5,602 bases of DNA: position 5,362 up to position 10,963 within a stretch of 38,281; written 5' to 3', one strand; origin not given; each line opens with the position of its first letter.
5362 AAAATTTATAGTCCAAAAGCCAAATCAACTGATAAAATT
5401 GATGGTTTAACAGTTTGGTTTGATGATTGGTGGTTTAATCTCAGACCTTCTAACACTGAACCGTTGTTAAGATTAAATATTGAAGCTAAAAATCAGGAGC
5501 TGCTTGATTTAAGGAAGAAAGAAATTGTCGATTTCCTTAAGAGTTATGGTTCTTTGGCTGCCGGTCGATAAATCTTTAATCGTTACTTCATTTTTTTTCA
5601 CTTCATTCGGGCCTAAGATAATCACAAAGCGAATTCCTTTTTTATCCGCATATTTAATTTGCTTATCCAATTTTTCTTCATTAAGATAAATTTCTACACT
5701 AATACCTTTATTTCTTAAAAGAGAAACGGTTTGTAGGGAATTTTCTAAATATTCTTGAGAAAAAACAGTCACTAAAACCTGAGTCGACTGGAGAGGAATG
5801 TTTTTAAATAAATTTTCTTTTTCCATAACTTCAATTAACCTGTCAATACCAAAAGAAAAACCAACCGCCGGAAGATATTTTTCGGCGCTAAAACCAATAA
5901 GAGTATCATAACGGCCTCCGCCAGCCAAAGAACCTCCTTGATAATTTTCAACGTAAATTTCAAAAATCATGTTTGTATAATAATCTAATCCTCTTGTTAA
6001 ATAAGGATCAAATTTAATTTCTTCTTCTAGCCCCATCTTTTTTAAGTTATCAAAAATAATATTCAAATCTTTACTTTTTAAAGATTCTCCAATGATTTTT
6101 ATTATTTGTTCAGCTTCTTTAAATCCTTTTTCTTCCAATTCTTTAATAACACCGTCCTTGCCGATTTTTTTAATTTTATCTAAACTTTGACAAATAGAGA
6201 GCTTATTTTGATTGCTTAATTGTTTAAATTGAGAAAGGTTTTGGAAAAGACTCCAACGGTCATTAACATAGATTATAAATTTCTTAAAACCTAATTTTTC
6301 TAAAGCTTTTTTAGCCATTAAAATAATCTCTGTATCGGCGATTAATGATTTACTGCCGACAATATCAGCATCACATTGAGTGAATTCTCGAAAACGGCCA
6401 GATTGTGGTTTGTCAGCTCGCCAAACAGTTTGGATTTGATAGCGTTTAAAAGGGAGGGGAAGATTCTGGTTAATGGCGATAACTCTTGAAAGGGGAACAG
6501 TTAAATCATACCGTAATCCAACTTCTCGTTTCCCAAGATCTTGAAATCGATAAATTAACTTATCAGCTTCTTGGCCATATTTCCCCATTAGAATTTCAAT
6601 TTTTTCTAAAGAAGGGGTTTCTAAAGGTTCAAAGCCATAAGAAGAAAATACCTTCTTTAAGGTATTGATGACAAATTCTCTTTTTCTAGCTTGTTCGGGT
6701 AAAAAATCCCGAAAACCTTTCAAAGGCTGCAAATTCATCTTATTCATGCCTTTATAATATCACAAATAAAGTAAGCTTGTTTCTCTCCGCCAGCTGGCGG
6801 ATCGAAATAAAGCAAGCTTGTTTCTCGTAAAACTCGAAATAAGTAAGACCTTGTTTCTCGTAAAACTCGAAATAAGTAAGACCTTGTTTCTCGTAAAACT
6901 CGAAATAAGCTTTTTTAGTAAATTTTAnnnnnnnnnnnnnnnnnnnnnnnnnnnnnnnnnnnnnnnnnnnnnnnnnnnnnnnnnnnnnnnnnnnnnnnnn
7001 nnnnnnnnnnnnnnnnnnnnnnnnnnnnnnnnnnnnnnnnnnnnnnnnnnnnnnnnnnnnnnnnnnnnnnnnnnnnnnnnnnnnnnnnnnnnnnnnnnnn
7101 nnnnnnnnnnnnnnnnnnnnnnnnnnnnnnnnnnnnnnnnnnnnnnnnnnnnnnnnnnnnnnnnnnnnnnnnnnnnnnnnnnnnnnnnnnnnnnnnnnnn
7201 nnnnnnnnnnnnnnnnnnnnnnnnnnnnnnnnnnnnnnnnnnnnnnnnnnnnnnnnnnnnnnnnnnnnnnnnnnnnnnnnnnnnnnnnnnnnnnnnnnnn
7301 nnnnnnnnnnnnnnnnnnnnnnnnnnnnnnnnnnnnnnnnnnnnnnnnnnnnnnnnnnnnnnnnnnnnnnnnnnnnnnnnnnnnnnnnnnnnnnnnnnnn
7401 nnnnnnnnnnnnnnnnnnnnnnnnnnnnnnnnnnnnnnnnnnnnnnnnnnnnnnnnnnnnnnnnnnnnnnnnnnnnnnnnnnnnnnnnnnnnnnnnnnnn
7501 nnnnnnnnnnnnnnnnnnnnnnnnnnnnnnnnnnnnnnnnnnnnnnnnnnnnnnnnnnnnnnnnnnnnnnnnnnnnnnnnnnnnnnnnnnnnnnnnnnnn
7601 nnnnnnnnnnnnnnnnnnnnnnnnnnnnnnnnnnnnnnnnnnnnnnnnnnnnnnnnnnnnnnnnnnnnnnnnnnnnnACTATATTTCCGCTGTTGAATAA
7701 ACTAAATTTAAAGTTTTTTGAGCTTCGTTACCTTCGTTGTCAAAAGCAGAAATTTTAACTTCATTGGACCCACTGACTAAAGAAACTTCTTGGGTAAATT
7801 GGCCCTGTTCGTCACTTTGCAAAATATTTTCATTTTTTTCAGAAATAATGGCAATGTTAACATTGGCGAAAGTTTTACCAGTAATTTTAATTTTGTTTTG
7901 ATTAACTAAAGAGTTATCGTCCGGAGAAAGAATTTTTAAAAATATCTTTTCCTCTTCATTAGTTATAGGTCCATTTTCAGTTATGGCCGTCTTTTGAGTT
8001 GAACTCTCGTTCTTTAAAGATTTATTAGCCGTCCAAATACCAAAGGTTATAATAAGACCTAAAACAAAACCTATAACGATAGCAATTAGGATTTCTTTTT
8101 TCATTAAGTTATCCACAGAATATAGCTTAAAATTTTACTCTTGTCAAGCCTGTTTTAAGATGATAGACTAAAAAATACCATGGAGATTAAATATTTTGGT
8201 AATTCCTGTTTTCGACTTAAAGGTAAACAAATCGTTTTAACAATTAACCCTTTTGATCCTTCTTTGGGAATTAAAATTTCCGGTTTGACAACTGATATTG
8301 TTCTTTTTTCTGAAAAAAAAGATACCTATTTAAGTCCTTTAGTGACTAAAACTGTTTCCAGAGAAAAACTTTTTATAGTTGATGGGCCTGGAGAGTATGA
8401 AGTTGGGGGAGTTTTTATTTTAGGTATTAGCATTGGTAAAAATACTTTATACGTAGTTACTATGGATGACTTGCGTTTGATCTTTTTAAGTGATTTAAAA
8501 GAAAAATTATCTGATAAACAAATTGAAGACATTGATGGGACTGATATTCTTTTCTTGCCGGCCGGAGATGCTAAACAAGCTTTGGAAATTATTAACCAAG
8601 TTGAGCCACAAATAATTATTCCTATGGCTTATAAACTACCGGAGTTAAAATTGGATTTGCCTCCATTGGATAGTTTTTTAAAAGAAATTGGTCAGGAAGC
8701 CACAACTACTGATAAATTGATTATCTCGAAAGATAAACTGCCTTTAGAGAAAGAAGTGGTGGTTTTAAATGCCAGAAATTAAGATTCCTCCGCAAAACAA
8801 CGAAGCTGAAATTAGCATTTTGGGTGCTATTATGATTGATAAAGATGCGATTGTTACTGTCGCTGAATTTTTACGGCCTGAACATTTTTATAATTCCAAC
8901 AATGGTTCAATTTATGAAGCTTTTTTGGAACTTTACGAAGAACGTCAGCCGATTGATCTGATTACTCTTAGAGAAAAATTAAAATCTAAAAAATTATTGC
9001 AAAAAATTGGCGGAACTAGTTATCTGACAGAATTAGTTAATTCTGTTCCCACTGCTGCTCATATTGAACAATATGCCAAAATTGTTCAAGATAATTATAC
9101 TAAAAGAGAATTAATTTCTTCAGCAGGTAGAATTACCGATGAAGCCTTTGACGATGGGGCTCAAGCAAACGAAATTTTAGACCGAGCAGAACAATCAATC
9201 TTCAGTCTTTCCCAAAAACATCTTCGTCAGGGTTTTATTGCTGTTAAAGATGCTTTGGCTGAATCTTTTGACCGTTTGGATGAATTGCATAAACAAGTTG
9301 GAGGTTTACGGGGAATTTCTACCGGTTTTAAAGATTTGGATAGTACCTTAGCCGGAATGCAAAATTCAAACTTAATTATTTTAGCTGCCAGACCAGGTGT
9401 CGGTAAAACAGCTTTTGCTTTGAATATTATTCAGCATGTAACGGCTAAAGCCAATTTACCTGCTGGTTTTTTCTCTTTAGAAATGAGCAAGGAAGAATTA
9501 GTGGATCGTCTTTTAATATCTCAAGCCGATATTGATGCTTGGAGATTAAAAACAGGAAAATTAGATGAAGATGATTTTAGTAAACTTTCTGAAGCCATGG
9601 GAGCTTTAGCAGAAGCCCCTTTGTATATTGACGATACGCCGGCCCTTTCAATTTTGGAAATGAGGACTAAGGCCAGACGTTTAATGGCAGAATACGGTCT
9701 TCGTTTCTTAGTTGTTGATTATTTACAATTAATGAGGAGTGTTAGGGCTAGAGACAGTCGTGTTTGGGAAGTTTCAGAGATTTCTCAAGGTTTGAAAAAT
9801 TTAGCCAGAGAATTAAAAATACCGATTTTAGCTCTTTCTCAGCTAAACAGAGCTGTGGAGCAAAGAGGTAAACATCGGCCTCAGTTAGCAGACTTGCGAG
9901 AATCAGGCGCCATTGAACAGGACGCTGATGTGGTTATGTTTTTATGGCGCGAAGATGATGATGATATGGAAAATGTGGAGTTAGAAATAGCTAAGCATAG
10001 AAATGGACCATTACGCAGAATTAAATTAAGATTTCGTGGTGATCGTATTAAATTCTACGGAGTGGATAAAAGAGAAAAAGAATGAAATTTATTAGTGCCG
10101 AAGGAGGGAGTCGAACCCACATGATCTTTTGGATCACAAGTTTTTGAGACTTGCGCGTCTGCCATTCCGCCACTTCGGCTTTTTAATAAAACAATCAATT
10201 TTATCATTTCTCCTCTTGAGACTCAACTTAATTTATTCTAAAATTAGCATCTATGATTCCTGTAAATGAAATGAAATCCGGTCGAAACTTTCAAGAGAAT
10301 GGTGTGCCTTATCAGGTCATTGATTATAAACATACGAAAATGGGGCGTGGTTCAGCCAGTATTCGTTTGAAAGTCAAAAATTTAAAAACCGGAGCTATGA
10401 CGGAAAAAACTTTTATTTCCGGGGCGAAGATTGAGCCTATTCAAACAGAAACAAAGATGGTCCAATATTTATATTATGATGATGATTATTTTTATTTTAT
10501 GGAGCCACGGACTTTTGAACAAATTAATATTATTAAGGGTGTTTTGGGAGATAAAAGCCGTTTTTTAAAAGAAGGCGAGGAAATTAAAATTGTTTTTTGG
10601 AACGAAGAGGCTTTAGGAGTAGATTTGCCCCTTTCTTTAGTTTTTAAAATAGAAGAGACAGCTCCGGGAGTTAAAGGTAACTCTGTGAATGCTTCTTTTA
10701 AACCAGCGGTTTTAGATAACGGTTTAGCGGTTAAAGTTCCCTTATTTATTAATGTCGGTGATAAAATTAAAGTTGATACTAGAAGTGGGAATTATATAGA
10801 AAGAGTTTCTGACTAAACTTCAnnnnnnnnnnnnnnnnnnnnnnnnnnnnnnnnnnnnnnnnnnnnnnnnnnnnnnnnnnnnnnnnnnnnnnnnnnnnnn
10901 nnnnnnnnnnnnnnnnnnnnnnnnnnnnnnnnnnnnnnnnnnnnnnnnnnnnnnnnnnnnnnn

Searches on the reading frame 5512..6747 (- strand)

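Call 49: search_protein_families(library=pfam, proteins=[window:5512-6747:-], max_evalue=0.001)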
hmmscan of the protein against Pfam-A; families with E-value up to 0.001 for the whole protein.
window:5512-6747:- (412 aa): 4 families
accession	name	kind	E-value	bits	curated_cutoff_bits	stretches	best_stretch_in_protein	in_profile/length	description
PF13393.11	tRNA-synt_His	-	1.5e-44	152.9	25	1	11-304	1-308/308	Histidyl-tRNA synthetase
PF03129.25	HGTP_anticodon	-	2.4e-18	66.5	21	1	323-409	1-90/94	Anticodon binding domain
PF00587.30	tRNA-synt_2b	-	1.1e-08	35.8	29.3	1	66-264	1-120/179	tRNA synthetase class II core domain (G, H, P, S and T)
PF00152.25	tRNA-synt_2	-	2.7e-06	27.1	25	0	18-157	20-144/308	tRNA synthetases class II (D, K and N)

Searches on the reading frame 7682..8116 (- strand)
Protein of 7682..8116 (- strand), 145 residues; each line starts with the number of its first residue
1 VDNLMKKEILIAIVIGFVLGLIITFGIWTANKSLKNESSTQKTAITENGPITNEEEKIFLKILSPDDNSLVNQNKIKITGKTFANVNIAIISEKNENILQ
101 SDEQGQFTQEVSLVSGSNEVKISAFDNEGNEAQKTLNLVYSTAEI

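Call 49: search_protein_families(library=pfam, proteins=[window:7682-8116:-], max_evalue=0.001)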
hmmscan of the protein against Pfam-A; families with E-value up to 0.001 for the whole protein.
window:7682-8116:- (145 aa): 2 families
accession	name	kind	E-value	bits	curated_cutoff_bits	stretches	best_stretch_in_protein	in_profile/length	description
PF09136.16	Glucodextran_B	-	1.4e-08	35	27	1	60-137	3-78/83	Glucodextranase, domain B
PF17936.7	Big_6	-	0.00023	21.8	27.6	1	68-135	7-77/83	Bacterial Ig domain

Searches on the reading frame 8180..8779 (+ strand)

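Call 50: search_protein_families(library=pfam, proteins=[window:8180-8779:+], max_evalue=0.001)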
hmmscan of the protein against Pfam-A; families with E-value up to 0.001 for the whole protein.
window:8180-8779:+ (200 aa): 1 family
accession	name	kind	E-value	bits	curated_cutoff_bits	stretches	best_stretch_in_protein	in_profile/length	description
PF13483.12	Lactamase_B_3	-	6.9e-23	81.8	24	1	2-150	1-160/160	Beta-lactamase superfamily domain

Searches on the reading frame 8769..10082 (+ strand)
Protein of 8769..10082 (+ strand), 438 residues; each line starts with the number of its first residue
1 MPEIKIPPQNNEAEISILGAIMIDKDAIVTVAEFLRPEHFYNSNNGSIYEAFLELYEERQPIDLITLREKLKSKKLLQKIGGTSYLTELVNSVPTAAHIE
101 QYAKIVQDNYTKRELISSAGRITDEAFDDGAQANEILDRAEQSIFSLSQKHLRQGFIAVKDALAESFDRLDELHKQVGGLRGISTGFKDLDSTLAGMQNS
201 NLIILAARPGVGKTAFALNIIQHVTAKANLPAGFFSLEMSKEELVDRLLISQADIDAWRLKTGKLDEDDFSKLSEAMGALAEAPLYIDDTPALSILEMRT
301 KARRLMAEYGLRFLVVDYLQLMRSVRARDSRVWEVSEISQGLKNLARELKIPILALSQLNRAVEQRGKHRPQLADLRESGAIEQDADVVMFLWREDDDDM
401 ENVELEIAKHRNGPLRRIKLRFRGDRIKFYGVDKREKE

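Call 50: search_protein_families(library=pfam, proteins=[window:8769-10082:+], max_evalue=0.001)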
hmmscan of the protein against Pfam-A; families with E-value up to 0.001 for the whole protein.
window:8769-10082:+ (438 aa): 4 families
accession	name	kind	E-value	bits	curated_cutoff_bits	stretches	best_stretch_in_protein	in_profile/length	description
PF03796.21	DnaB_C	-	1.1e-99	333.4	27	1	182-429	1-253/255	DnaB-like helicase C terminal domain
PF00772.26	DnaB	-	1.4e-36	125.1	23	1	7-108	2-103/103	DnaB-like helicase N terminal domain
PF13481.12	AAA_25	-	3.5e-10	40.3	27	1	197-359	29-190/195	AAA domain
PF06745.19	ATPase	-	5.6e-06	26.3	26.6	1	183-382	1-185/231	KaiC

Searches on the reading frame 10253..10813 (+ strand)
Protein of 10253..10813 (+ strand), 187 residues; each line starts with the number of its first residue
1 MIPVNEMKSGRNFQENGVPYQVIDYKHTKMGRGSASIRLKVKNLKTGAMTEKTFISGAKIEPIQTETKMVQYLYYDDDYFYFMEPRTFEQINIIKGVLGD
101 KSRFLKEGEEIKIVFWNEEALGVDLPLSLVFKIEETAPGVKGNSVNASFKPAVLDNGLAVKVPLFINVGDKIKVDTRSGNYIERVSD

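Call 50: search_protein_families(library=pfam, proteins=[window:10253-10813:+], max_evalue=0.001)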
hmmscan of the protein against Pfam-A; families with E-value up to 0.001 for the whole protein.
window:10253-10813:+ (187 aa): 3 families
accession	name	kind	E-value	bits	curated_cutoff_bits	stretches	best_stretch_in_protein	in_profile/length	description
PF09285.17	Elong-fact-P_C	-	7.1e-25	86.9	25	1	131-184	3-56/56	Elongation factor P, C-terminal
PF01132.26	EFP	-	7.3e-19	67.9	27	1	69-121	2-54/54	Elongation factor P (EF-P) OB domain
PF08207.18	EFP_N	-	2.1e-18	66.5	23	1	4-60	2-58/58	Elongation factor P (EF-P) KOW-like domain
